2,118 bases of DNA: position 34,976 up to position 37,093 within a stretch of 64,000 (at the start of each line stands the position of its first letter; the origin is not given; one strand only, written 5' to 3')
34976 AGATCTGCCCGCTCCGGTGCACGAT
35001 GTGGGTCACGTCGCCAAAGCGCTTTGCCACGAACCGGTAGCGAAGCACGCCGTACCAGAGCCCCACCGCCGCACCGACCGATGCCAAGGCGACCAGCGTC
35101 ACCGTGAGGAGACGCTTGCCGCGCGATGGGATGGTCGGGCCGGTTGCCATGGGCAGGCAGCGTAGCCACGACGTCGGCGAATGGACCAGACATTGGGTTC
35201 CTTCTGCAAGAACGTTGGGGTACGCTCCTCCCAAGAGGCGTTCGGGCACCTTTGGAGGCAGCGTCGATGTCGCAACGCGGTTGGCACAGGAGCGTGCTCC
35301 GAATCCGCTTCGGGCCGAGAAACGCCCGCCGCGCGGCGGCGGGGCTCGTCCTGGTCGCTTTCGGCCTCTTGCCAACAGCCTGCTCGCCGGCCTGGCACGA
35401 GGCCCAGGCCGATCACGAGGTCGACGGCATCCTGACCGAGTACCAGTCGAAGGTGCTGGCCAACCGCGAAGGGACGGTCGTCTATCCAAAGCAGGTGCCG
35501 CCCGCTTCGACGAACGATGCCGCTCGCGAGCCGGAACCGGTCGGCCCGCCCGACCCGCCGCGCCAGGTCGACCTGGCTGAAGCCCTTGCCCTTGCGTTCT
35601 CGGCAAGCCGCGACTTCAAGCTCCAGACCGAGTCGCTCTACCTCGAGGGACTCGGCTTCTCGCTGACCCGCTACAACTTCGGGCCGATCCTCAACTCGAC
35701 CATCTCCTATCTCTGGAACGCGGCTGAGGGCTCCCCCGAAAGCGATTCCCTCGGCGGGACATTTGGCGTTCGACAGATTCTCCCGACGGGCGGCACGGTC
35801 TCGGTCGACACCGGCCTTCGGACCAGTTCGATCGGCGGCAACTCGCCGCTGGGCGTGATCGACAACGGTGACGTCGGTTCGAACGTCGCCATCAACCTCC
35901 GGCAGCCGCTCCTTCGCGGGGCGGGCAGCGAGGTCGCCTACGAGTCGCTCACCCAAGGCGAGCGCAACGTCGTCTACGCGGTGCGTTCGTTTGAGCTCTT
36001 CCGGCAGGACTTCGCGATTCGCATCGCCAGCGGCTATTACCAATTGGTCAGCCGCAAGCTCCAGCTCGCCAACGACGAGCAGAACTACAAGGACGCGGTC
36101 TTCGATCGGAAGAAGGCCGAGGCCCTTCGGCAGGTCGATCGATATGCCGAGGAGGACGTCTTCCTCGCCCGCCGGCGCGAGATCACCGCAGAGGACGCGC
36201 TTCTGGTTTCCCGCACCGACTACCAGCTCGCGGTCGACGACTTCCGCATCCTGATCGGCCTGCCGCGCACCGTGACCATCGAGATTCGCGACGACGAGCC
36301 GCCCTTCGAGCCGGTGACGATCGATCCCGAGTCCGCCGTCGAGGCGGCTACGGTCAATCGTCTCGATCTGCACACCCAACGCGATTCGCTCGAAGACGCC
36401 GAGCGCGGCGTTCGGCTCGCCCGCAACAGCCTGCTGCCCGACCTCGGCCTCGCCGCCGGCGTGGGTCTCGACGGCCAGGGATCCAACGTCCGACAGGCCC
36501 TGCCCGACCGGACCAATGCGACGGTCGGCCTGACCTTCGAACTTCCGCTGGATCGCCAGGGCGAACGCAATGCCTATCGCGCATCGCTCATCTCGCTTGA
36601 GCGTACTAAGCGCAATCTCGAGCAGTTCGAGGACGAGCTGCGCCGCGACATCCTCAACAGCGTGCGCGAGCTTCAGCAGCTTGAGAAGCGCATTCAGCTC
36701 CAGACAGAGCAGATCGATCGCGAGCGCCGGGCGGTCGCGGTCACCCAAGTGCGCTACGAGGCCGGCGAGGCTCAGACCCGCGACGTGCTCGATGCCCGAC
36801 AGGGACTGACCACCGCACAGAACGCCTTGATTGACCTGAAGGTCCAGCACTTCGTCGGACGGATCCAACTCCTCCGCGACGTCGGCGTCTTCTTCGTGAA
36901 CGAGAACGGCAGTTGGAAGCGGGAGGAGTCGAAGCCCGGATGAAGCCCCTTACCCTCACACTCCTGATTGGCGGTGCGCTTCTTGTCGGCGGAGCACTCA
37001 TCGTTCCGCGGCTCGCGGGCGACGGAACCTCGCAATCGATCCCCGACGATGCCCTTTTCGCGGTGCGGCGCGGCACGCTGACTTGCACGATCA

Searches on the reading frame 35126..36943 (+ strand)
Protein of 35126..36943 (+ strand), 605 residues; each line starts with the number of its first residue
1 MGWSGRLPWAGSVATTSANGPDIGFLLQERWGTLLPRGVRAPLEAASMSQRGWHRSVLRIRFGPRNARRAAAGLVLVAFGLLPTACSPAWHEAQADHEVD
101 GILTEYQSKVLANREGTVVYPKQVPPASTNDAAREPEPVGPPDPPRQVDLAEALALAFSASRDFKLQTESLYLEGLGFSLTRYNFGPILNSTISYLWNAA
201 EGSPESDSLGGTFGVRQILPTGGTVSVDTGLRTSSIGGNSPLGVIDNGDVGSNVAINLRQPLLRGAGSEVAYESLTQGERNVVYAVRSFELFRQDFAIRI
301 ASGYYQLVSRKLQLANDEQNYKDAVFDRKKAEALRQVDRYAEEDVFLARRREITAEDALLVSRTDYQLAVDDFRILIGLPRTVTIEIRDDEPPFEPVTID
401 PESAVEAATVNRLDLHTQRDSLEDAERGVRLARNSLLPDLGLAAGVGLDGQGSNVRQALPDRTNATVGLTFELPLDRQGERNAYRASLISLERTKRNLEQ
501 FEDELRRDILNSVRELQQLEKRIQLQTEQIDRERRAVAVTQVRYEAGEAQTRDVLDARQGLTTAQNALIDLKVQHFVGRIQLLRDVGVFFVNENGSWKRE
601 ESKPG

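Call 72: search_protein_families(library=pfam, proteins=[window:35126-36943:+], max_evalue=0.00001)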
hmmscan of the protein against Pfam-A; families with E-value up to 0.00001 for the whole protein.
window:35126-36943:+ (605 aa): 1 family
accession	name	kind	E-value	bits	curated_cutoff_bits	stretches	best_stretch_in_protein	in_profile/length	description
PF02321.23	OEP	-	1.7e-30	106.6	22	1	402-584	2-184/187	Outer membrane efflux protein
